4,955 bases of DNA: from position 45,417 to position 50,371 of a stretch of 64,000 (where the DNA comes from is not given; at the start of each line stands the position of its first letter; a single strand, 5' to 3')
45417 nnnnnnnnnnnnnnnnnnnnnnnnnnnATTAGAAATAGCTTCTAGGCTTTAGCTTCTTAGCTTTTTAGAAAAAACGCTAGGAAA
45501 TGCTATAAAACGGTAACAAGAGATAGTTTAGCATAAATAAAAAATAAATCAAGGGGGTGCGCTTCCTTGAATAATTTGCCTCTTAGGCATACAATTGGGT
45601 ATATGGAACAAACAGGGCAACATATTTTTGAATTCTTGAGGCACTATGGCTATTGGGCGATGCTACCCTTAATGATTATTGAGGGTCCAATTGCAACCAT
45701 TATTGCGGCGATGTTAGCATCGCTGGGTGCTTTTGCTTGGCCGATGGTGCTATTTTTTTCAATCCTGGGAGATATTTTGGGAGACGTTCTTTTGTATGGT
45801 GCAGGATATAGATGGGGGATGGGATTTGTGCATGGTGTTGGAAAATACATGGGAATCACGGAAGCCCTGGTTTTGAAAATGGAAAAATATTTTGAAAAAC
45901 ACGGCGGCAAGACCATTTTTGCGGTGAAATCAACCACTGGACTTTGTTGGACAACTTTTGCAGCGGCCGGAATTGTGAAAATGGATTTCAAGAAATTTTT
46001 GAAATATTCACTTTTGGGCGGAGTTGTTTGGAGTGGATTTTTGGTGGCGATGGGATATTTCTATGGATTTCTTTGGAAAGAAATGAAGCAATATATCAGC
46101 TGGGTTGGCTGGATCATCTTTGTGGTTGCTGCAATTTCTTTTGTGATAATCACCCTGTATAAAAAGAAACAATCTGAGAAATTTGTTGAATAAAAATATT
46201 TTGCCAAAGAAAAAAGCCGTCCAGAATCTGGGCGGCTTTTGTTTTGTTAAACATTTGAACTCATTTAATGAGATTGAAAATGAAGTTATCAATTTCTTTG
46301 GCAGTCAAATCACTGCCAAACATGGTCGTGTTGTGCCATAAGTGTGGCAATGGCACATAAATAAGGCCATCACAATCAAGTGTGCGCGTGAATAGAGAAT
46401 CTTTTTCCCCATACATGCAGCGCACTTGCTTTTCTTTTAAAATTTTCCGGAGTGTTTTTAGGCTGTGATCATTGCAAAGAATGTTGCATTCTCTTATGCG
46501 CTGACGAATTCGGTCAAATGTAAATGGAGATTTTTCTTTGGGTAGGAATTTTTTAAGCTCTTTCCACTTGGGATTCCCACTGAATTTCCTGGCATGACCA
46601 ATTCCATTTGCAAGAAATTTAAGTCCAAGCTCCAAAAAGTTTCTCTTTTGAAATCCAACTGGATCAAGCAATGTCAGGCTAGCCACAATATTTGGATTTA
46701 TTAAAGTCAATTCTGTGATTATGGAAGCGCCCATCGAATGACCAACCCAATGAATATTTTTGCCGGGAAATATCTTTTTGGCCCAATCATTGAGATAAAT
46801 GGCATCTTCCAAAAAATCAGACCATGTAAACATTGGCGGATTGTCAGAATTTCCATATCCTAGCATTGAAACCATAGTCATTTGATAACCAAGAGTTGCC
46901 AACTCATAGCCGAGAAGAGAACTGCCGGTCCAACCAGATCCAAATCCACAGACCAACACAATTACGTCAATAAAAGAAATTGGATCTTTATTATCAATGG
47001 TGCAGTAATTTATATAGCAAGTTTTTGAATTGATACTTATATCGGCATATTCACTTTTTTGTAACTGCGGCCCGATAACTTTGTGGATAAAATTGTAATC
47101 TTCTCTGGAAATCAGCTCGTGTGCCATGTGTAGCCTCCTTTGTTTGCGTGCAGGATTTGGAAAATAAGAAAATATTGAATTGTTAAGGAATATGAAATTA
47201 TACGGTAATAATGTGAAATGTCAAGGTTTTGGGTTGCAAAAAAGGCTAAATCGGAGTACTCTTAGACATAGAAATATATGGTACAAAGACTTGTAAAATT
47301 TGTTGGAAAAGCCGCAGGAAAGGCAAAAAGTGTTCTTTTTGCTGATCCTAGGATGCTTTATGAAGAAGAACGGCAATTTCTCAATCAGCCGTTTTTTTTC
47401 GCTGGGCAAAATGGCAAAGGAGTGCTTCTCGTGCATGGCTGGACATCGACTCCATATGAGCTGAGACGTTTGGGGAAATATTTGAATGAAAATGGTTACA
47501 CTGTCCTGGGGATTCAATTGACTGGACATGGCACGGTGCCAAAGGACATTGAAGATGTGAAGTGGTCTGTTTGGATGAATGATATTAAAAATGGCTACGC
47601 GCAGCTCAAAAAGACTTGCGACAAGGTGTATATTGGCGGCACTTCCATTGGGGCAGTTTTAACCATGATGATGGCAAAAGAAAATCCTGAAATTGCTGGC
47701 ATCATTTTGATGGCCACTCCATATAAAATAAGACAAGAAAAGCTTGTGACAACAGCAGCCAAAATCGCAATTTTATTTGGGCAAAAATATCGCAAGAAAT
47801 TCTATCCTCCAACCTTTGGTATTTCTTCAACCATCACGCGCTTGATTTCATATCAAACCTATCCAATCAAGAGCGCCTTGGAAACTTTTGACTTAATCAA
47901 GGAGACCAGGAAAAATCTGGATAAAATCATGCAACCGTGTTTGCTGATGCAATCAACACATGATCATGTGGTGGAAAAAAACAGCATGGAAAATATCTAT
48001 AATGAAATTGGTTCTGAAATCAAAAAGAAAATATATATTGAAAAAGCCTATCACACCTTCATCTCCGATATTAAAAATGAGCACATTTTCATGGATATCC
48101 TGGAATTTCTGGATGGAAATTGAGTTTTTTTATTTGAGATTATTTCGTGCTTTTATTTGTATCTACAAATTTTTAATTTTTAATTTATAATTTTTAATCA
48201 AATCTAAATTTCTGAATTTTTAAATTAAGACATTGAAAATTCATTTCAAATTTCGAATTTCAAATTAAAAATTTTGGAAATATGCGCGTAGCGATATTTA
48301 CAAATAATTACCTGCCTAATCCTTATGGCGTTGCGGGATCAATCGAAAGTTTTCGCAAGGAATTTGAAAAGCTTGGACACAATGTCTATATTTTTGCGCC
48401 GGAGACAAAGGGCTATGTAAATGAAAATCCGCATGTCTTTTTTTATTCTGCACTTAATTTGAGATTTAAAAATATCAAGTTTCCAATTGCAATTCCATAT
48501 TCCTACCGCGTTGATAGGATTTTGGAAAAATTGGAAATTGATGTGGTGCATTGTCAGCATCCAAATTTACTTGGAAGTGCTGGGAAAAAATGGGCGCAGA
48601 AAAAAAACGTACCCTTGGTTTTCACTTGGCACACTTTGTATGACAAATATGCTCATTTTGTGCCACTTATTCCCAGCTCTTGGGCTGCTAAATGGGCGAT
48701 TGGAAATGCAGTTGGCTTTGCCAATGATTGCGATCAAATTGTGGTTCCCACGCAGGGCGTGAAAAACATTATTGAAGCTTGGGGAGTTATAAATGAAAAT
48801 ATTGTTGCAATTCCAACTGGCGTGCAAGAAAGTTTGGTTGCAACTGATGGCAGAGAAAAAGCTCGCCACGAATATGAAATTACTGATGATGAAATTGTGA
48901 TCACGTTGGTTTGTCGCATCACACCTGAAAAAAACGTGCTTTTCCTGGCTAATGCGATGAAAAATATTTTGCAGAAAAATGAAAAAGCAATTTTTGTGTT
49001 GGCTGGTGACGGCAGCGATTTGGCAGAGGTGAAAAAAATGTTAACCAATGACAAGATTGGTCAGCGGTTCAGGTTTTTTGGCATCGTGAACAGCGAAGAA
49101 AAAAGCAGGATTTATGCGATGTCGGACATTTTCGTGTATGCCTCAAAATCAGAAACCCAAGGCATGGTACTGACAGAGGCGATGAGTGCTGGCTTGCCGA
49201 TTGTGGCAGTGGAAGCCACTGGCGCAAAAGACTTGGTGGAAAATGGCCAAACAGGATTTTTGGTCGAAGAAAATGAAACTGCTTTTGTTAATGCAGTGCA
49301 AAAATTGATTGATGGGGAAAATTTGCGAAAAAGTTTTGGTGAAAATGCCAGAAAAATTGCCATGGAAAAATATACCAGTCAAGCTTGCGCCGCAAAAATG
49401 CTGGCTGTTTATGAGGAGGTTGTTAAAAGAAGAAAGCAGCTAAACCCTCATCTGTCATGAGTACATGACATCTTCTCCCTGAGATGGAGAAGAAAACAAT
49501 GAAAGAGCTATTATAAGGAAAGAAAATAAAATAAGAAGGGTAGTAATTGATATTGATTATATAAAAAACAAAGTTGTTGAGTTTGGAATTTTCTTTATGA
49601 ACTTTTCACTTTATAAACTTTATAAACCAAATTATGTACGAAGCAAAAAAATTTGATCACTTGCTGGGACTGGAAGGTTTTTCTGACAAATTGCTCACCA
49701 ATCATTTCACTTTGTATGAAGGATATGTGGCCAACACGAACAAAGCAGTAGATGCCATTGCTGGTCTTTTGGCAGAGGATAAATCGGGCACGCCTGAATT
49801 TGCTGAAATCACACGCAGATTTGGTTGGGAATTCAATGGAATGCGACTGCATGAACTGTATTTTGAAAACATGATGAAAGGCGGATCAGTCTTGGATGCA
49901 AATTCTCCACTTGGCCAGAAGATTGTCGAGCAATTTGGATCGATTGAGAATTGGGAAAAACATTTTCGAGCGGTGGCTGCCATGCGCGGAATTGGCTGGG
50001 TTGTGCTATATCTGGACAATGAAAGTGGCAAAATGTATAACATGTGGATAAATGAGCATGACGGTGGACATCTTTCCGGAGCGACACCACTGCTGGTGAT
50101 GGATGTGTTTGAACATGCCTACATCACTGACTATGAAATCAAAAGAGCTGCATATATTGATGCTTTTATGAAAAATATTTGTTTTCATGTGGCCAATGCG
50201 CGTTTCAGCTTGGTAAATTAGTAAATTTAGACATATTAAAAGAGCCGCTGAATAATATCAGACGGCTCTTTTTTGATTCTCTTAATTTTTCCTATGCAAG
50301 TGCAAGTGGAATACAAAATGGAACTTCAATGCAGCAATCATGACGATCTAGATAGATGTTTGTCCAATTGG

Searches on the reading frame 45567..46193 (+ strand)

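Call 74: search_protein_families(library=pfam, max_evalue=0.000001, proteins=[window:45567-46193:+])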
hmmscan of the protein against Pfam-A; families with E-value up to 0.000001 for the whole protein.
window:45567-46193:+ (208 aa): 1 family
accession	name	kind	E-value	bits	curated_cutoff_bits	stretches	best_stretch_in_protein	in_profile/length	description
PF09335.16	VTT_dom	-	2e-10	41.6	33.9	1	48-164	5-122/123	VTT domain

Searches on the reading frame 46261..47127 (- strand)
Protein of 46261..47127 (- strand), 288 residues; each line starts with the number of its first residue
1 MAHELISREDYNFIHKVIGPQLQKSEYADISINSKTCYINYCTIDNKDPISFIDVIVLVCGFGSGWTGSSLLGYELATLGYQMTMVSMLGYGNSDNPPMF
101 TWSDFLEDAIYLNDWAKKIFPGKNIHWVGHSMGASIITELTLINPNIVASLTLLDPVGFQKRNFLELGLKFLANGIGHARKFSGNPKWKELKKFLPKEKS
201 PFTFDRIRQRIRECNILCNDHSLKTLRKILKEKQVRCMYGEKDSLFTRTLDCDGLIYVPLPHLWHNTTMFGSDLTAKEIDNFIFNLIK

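Call 74: search_protein_families(library=pfam, max_evalue=0.000001, proteins=[window:46261-47127:-])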
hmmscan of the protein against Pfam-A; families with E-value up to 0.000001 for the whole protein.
window:46261-47127:- (288 aa): 3 families
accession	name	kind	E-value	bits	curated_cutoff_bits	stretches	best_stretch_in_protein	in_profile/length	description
PF00561.26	Abhydrolase_1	-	2.9e-15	57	25.8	1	56-211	3-153/245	alpha/beta hydrolase fold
PF12697.13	Abhydrolase_6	-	7.4e-11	43.6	26.3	1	56-196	1-132/217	Alpha/beta hydrolase family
PF12146.15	Hydrolase_4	-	1.4e-10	41.3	27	1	55-172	6-126/239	Serine aminopeptidase, S33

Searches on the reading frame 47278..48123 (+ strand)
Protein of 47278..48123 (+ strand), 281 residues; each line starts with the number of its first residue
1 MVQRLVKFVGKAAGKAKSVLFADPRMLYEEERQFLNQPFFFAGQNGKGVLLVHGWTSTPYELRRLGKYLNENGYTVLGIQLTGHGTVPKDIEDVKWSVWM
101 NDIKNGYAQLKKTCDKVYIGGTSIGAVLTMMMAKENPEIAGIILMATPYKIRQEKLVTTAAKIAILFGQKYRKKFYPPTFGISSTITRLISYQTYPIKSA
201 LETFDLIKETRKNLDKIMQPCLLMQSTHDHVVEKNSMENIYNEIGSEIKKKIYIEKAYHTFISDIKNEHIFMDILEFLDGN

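Call 74: search_protein_families(library=pfam, max_evalue=0.000001, proteins=[window:47278-48123:+])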
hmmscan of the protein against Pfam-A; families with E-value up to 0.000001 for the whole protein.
window:47278-48123:+ (281 aa): 2 families
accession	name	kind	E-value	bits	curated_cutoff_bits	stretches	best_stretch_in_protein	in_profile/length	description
PF12146.15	Hydrolase_4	-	3.3e-25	89.2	27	1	48-264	6-237/239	Serine aminopeptidase, S33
PF00561.26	Abhydrolase_1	-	9.6e-13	48.8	25.8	1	49-155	3-113/245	alpha/beta hydrolase fold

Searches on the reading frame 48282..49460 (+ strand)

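Call 74: search_protein_families(library=pfam, max_evalue=0.000001, proteins=[window:48282-49460:+])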
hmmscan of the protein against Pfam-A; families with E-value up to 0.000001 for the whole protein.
window:48282-49460:+ (392 aa): 4 families
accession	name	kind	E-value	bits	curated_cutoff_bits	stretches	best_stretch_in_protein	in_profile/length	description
PF00534.26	Glycos_transf_1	-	1.9e-39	135.4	26.4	1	191-358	2-171/172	Glycosyl transferases group 1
PF13692.12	Glyco_trans_1_4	-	6.8e-31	107.9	27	1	206-344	3-141/142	Glycosyl transferases group 1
PF13439.12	Glyco_transf_4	-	3.9e-27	95.8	28.5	1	16-182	3-167/170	Glycosyltransferase Family 4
PF13579.12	Glyco_trans_4_4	-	1.9e-12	48.3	29.7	1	17-180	3-158/158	Glycosyl transferase 4-like domain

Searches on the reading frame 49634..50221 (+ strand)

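Call 74: search_protein_families(library=pfam, max_evalue=0.000001, proteins=[window:49634-50221:+])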
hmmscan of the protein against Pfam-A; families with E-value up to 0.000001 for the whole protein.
window:49634-50221:+ (195 aa): 1 family
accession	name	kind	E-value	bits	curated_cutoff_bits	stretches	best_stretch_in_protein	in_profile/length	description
PF02777.23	Sod_Fe_C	-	3.3e-25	88.5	20.9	1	91-190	3-102/102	Iron/manganese superoxide dismutases, C-terminal domain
